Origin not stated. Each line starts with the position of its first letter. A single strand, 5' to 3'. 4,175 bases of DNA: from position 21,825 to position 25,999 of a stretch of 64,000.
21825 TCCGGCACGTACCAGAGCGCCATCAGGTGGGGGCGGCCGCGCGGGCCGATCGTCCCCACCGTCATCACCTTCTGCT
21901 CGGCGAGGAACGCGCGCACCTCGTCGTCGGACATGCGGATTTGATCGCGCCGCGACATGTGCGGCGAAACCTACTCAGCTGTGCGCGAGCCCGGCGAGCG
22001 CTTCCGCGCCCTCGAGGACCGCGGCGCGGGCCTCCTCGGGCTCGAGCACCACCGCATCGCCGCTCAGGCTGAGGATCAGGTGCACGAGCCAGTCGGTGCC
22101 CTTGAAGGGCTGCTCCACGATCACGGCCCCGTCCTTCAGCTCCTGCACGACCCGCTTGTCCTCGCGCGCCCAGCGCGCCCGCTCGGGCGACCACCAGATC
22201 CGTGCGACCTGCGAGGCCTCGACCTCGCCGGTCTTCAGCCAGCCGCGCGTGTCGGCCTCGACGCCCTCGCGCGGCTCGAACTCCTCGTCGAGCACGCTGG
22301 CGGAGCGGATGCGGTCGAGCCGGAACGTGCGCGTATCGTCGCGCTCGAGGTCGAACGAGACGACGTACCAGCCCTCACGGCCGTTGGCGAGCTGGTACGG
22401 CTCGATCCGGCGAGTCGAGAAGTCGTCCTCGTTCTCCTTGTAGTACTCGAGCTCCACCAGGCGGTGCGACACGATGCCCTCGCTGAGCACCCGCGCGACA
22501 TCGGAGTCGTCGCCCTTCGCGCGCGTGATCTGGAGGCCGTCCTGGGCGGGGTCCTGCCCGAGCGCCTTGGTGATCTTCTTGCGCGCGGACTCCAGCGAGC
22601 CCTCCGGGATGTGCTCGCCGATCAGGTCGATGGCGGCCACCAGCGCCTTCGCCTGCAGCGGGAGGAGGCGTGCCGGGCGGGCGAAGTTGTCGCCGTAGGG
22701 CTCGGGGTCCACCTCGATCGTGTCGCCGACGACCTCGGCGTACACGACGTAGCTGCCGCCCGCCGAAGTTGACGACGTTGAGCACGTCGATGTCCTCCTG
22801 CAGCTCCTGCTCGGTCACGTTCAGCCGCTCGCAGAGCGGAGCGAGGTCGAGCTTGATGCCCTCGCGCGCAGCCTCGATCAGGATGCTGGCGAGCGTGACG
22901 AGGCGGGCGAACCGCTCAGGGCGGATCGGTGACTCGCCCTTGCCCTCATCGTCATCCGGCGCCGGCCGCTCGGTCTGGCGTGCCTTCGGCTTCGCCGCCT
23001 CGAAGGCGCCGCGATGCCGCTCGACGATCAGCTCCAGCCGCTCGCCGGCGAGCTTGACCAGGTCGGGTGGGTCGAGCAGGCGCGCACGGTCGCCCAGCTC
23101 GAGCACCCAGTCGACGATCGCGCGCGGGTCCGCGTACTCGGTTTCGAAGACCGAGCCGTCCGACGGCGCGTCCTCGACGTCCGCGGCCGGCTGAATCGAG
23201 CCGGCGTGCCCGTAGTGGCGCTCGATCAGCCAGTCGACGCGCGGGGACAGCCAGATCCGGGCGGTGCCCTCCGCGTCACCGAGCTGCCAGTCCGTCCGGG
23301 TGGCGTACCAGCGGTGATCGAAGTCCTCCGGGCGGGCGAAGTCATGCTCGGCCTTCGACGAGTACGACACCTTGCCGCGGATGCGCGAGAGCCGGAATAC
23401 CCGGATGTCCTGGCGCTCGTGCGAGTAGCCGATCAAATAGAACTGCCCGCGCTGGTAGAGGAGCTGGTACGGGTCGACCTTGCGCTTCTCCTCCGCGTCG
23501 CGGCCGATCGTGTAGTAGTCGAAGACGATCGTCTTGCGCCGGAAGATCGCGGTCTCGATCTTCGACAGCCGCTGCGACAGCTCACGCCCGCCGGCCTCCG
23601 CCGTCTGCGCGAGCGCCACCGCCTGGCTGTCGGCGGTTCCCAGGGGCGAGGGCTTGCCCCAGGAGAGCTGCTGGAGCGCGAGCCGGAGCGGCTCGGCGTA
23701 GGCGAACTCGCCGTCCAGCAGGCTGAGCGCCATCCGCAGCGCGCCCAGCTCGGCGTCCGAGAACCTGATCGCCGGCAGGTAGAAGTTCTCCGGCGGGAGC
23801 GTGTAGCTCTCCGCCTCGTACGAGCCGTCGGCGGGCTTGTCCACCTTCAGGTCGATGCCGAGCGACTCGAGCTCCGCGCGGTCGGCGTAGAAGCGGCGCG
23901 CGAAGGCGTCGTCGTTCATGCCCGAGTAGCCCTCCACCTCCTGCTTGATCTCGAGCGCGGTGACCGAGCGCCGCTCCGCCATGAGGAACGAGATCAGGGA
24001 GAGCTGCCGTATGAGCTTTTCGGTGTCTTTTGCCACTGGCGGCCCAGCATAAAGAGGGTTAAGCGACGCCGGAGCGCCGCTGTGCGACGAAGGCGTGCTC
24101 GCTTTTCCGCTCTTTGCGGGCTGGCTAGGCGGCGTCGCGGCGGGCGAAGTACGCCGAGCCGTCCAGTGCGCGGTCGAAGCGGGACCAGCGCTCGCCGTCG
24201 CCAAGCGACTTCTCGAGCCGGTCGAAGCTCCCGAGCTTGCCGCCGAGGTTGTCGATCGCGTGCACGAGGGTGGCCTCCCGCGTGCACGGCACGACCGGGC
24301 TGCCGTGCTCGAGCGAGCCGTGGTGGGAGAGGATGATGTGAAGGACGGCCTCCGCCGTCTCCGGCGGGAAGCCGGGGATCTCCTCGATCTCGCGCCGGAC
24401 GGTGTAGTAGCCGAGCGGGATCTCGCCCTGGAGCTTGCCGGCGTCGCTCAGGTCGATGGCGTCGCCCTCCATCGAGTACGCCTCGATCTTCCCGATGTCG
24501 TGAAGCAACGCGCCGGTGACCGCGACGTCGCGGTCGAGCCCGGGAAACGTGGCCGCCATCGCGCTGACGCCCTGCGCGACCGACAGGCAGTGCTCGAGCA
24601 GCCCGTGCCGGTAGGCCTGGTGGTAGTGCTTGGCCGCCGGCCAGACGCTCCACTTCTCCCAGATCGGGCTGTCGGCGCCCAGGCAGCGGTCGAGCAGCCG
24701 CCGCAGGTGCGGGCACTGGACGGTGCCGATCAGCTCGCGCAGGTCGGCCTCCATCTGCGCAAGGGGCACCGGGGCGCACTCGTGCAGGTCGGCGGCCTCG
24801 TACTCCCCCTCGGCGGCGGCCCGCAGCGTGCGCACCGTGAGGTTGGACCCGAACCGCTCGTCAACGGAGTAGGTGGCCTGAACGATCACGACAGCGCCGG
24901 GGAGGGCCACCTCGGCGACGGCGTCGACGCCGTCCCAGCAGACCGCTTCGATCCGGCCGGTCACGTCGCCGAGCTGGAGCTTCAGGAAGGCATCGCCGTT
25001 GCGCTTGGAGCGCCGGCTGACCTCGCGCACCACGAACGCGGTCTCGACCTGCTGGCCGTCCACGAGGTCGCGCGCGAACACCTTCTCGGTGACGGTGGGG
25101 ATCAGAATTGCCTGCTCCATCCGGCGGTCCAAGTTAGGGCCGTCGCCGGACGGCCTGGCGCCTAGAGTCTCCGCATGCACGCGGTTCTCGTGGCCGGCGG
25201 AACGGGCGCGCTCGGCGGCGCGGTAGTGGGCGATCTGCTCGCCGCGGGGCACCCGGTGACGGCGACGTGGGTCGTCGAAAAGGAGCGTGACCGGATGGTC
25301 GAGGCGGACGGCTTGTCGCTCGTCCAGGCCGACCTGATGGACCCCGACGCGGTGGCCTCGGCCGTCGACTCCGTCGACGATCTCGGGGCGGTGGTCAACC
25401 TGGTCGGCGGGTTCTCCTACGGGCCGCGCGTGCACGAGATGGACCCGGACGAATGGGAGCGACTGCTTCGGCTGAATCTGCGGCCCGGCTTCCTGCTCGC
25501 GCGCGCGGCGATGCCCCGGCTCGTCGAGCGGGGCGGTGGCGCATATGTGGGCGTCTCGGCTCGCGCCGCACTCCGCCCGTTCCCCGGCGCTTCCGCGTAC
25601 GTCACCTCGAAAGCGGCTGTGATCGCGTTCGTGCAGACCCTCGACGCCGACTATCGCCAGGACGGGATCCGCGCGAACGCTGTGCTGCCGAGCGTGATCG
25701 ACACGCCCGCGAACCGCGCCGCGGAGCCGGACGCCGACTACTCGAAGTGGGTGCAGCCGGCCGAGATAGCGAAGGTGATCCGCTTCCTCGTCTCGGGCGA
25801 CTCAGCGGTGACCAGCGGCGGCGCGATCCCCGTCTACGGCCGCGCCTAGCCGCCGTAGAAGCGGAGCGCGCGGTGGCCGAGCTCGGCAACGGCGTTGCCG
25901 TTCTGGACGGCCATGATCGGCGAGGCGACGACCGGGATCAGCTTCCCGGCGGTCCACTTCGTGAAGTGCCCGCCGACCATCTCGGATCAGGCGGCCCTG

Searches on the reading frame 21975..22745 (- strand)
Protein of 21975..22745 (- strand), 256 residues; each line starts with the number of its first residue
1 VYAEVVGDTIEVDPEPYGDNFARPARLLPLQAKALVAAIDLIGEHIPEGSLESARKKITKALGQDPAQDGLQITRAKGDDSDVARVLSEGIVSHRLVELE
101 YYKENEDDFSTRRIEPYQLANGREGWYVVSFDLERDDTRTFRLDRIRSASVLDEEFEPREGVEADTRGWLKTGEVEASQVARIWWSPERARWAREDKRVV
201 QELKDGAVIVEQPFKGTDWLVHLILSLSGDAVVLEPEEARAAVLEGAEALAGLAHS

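Call 34: search_protein_families(library=pfam, proteins=[window:21975-22745:-], max_evalue=0.0001)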
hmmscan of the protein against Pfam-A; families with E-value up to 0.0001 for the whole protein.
window:21975-22745:- (256 aa): 2 families
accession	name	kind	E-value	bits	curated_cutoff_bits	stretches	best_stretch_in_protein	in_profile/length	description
PF13280.12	WYL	-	2.3e-18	66.4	21.8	1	83-150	2-69/70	WYL domain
PF25583.1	WCX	-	7.9e-15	55.4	23.9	1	181-251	5-76/76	WCX domain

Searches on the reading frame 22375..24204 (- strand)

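Call 52: search_protein_families(library=pfam, proteins=[window:22375-24204:-], max_evalue=0.0001)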
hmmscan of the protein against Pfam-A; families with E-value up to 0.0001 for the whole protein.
window:22375-24204:- (609 aa): 2 families
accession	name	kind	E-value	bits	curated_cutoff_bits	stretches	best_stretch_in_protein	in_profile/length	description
PF13280.12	WYL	-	3.2e-21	75.6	21.8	1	213-276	3-66/70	WYL domain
PF25583.1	WCX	-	6.5e-09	36.5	23.9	1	314-391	4-73/76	WCX domain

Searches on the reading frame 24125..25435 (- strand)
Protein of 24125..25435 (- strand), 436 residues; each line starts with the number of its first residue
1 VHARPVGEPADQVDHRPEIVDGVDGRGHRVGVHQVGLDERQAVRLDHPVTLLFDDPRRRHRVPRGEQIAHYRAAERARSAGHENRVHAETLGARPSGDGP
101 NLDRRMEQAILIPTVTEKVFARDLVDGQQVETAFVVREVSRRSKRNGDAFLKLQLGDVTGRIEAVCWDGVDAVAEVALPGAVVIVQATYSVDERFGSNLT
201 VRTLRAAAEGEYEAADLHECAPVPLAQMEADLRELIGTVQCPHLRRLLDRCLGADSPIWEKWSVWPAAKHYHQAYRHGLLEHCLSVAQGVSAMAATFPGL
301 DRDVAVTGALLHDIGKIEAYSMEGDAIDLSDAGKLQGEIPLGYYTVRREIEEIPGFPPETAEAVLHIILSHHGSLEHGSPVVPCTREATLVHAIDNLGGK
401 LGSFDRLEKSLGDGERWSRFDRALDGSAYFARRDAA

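Call 33: search_protein_families(library=pfam, proteins=[window:24125-25435:-], max_evalue=0.0001)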
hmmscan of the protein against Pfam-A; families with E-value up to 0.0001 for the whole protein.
window:24125-25435:- (436 aa): 2 families
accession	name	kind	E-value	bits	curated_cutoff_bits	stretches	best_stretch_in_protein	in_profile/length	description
PF01966.28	HD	-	7.5e-14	52.4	22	1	280-397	2-113/116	HD domain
PF01336.31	tRNA_anti-codon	-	4.7e-05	23.7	27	1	139-190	7-58/75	OB-fold nucleic acid binding domain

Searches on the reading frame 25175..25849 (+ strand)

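Call 52: search_protein_families(library=pfam, proteins=[window:25175-25849:+], max_evalue=0.0001)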
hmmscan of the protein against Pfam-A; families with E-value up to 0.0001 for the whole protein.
window:25175-25849:+ (224 aa): 5 families
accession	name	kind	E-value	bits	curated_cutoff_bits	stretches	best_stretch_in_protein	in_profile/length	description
PF00106.31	adh_short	-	4.4e-30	105.1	26.6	1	3-185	2-192/195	short chain dehydrogenase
PF13561.12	adh_short_C2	-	3.3e-29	102.6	27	1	13-220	8-231/236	Enoyl-(Acyl carrier protein) reductase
PF01370.27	Epimerase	-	4e-11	43.2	20.9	1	4-163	1-163/240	NAD dependent epimerase/dehydratase family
PF13460.12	NAD_binding_10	-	1.3e-08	35.4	27.2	1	8-134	1-103/184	NAD(P)H-binding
PF05368.20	NmrA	-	1.2e-07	32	27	1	3-75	4-78/298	NmrA-like family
